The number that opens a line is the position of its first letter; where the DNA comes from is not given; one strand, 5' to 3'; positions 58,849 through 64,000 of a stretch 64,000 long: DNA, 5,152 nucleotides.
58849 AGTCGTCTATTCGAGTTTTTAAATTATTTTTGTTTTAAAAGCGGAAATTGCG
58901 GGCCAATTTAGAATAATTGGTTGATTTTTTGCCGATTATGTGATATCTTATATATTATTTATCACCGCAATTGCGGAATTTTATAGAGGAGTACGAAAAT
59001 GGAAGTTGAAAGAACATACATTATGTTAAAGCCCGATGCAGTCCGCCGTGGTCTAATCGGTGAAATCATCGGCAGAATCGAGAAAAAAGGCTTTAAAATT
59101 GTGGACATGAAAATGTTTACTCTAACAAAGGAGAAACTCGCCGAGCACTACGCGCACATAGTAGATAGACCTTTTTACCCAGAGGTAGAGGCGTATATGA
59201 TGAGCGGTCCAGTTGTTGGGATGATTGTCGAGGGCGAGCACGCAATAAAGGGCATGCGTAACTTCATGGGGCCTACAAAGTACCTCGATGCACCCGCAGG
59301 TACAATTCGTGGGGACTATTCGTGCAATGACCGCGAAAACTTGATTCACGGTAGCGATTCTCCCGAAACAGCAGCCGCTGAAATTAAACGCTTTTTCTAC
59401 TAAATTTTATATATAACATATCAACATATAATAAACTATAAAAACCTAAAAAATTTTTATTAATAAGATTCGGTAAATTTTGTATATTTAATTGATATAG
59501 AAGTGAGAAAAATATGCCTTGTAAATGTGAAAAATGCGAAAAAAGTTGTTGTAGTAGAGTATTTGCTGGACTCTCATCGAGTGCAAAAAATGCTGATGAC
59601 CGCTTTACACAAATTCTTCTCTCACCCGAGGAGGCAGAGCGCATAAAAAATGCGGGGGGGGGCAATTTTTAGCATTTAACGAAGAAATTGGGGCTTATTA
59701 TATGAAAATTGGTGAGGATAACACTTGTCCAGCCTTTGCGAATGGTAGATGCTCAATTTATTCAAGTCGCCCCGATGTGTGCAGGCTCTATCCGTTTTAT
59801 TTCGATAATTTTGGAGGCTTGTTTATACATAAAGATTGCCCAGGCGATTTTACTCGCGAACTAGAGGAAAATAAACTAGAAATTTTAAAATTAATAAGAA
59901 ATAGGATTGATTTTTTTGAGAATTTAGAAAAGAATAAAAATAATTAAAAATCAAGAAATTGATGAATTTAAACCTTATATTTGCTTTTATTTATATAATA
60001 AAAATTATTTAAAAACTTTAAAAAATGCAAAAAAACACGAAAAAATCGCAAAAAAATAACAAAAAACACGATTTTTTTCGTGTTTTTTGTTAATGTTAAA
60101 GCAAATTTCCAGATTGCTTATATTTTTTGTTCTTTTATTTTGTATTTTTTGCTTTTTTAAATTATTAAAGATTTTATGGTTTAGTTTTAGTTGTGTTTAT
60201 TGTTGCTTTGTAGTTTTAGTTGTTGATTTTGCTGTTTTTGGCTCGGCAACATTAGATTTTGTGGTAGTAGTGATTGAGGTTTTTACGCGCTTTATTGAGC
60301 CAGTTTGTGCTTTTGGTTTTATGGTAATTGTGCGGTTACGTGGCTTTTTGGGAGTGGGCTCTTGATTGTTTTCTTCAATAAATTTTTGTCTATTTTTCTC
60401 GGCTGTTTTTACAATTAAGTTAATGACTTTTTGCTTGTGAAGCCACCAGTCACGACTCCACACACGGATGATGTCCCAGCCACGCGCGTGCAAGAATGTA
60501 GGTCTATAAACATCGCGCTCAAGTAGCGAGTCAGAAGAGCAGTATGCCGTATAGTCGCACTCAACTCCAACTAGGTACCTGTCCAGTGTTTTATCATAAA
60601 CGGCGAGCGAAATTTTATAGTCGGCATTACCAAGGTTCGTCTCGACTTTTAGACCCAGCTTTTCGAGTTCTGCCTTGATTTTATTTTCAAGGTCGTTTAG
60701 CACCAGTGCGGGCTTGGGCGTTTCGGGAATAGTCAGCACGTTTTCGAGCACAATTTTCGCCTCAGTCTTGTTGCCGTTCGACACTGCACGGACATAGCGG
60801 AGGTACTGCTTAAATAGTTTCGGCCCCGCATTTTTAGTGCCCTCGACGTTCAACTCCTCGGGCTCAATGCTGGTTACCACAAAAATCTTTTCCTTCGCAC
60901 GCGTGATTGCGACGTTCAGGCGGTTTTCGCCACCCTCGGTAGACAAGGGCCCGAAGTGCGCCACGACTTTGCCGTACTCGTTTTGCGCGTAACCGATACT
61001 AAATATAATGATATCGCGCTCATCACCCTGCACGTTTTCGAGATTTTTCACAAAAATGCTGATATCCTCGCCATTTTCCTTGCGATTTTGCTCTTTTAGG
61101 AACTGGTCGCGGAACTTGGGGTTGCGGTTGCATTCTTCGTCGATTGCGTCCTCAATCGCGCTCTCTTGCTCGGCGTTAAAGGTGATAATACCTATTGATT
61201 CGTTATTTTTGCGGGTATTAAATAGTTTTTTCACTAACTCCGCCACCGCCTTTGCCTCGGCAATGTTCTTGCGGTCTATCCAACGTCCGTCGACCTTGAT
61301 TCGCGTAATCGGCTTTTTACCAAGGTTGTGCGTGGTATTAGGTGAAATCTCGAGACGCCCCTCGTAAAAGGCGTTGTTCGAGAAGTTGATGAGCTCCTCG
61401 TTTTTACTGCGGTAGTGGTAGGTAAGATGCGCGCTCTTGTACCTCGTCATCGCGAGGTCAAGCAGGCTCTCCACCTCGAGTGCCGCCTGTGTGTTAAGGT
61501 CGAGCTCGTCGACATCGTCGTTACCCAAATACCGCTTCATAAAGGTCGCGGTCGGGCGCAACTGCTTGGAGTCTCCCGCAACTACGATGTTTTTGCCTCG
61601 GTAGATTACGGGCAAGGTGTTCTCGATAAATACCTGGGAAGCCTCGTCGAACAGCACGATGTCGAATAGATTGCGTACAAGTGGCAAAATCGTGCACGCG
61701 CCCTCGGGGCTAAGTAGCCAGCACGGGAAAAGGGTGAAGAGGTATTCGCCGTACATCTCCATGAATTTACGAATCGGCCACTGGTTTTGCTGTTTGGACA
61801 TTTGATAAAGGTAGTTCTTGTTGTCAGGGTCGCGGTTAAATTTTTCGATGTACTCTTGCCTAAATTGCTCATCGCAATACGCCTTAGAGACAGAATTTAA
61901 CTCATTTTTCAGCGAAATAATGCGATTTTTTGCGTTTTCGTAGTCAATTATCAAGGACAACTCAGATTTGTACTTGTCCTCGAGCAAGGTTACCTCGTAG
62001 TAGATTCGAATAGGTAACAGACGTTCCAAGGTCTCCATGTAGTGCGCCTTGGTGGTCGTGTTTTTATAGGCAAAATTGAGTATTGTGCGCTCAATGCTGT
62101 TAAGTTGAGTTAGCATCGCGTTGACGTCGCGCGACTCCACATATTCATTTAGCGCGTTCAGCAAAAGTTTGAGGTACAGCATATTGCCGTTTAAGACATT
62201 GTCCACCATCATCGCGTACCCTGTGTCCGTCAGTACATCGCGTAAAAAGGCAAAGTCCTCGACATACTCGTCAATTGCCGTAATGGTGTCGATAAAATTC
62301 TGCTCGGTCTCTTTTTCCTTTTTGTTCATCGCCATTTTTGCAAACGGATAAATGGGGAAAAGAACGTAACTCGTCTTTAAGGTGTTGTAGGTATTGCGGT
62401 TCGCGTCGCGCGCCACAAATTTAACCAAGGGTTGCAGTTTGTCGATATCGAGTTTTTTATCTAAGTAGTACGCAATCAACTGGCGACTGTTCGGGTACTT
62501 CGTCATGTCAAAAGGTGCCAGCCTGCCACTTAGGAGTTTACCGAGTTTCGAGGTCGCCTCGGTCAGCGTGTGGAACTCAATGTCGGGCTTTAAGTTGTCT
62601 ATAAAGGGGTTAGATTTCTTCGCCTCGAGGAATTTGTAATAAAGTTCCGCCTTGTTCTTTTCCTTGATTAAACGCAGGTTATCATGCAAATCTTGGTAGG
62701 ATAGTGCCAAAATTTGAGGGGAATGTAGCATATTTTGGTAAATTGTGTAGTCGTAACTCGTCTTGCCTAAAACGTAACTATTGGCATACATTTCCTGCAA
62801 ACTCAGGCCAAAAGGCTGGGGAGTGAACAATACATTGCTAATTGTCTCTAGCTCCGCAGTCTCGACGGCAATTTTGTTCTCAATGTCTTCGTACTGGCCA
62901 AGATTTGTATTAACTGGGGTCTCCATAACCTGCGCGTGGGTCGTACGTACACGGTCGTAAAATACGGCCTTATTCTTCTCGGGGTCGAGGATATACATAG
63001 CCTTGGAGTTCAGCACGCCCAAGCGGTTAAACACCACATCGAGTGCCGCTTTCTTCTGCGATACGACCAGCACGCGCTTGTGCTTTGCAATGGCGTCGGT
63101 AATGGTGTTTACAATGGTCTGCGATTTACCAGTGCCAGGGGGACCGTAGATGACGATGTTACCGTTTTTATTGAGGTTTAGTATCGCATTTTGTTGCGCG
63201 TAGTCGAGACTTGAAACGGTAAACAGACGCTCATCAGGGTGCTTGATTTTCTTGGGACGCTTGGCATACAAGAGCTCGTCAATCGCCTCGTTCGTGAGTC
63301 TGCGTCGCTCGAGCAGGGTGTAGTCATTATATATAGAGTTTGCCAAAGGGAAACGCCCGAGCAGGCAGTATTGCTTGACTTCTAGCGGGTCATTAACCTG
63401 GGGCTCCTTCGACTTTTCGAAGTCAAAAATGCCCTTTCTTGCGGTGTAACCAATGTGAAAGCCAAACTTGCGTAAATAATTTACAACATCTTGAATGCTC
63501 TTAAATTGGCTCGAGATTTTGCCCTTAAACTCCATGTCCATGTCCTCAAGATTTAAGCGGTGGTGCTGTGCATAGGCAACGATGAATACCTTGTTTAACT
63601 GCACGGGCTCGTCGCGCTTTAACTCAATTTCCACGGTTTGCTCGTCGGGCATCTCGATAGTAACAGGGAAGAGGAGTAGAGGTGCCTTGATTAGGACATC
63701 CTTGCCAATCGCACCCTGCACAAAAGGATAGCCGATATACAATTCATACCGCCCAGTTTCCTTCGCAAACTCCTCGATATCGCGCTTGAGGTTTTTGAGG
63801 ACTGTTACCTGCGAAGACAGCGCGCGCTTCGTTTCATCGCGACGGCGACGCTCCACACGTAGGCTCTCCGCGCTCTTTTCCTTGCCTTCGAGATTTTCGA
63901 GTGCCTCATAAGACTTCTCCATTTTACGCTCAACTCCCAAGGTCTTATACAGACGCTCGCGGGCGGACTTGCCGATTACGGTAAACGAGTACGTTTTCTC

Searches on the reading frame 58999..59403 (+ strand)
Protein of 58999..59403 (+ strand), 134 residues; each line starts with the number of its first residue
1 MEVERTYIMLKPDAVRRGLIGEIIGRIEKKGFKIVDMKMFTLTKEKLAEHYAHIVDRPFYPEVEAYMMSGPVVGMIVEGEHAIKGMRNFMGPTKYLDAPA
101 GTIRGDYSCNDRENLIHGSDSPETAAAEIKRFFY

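Call 16: search_protein_families(library=pfam, proteins=[window:58999-59403:+])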
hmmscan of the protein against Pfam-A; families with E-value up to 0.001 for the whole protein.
window:58999-59403:+ (134 aa): 1 family
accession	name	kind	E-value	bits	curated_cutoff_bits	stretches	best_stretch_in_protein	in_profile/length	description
PF00334.24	NDK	-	1.3e-50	171.2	27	1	4-133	1-130/135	Nucleoside diphosphate kinase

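Call 26: find_encoding_contigs(protein=window:58999-59403:+, flank=3000, max_places=6)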
Protein window:58999-59403:+ (134 aa): 2 contigs read that carry it; 2 places shown.
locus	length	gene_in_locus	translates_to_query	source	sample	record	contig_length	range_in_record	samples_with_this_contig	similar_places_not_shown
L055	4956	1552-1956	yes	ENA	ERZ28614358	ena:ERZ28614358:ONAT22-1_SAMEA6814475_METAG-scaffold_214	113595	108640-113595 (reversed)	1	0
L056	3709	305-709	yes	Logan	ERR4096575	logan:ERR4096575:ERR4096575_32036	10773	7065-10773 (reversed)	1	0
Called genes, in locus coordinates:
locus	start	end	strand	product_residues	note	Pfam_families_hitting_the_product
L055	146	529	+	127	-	PF00383:dCMP_cyt_deam_1, PF08211:dCMP_cyt_deam_2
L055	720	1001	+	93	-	-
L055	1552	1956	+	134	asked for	PF00334:NDK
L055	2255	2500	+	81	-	PF03692:CxxCxxCC (weak)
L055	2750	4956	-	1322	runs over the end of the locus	PF13195:DUF4011, PF13086:AAA_11, PF13245:AAA_19 (faint), PF13087:AAA_12, PF18741:MTES_1575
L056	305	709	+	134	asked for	PF00334:NDK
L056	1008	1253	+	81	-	PF03692:CxxCxxCC (weak)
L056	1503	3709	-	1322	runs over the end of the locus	PF13195:DUF4011, PF13086:AAA_11, PF13245:AAA_19 (faint), PF13087:AAA_12, PF18741:MTES_1575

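Call 104: find_encoding_contigs(protein=window:58999-59403:+, flank=10000, max_places=2)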
Protein window:58999-59403:+ (134 aa): 2 contigs read that carry it; 2 places shown.
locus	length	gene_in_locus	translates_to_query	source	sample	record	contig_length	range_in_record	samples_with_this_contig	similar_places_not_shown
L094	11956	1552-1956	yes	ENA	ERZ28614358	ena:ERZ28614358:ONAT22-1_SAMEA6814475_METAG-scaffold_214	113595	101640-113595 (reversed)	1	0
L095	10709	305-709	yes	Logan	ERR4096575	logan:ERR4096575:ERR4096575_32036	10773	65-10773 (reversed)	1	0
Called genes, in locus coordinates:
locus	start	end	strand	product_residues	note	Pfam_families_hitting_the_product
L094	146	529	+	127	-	PF00383:dCMP_cyt_deam_1, PF08211:dCMP_cyt_deam_2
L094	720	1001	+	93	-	-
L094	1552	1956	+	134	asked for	PF00334:NDK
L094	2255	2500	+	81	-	PF03692:CxxCxxCC (weak)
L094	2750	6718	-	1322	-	PF13195:DUF4011, PF13086:AAA_11, PF13245:AAA_19 (faint), PF13087:AAA_12, PF18741:MTES_1575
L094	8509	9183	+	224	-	-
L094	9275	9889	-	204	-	PF00440:TetR_N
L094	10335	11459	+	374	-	-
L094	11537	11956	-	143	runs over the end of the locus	PF00692:dUTPase, PF22769:DCD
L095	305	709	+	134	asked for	PF00334:NDK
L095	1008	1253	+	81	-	PF03692:CxxCxxCC (weak)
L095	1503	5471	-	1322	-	PF13195:DUF4011, PF13086:AAA_11, PF13245:AAA_19 (faint), PF13087:AAA_12, PF18741:MTES_1575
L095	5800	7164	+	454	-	PF02127:Peptidase_M18, PF05343:Peptidase_M42 (faint)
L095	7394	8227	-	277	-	PF02645:DegV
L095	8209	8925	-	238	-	PF00440:TetR_N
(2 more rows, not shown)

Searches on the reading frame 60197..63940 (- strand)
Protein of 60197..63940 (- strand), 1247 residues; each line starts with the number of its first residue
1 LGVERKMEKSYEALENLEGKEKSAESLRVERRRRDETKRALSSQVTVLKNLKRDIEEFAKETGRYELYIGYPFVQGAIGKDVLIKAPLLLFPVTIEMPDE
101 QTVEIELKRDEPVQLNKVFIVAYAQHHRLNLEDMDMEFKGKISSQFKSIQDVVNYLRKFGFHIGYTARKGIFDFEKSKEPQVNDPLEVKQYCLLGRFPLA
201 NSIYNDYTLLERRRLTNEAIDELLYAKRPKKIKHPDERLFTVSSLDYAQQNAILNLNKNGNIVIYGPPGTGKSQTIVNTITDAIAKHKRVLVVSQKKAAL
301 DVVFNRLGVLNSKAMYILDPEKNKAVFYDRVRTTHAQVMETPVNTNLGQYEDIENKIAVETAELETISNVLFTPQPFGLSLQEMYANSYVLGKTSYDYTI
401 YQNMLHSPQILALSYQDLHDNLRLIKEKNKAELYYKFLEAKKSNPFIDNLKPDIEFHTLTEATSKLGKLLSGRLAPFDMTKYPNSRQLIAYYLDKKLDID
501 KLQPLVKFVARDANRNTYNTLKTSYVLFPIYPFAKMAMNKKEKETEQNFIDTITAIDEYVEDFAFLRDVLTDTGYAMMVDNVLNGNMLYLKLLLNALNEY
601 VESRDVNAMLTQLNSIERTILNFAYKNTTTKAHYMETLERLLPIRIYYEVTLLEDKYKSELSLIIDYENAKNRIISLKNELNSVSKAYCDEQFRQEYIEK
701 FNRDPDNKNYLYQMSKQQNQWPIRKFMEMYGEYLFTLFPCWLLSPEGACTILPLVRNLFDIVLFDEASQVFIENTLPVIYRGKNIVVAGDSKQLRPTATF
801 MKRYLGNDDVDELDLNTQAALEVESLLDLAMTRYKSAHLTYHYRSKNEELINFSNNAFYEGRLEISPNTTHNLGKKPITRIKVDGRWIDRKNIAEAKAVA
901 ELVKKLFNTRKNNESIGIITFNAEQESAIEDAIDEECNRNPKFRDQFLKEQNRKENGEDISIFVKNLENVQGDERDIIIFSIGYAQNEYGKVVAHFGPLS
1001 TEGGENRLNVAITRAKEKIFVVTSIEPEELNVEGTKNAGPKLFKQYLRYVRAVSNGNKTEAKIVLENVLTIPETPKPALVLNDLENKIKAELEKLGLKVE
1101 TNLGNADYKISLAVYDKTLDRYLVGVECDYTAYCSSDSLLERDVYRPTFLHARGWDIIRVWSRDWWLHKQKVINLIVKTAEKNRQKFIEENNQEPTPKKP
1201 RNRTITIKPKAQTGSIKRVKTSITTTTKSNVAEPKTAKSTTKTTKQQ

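Call 16: search_protein_families(library=pfam, proteins=[window:60197-63940:-])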
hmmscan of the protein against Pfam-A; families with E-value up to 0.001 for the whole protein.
window:60197-63940:- (1247 aa): 7 families
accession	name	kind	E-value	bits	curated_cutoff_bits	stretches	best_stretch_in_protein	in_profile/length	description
PF13087.12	AAA_12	-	1.2e-23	84.2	27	1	825-1024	4-193/195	AAA domain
PF18741.7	MTES_1575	-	5.2e-21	75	38.2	1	1085-1177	2-93/96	REase_MTES_1575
PF13086.12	AAA_11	-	1.7e-14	54.7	27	2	245-337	2-93/257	AAA domain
PF13195.11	DUF4011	-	2.1e-06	28.2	22.2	1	36-117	69-152/158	Protein of unknown function (DUF4011)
PF13245.12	AAA_19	-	6.1e-06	26.9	25.1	1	249-308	1-62/134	AAA domain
PF13604.12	AAA_30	-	0.00035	20.8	27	0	245-309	2-68/191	AAA domain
PF20720.3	nSTAND3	-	0.00055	20.1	27.2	0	250-299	8-57/155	Novel STAND NTPase 3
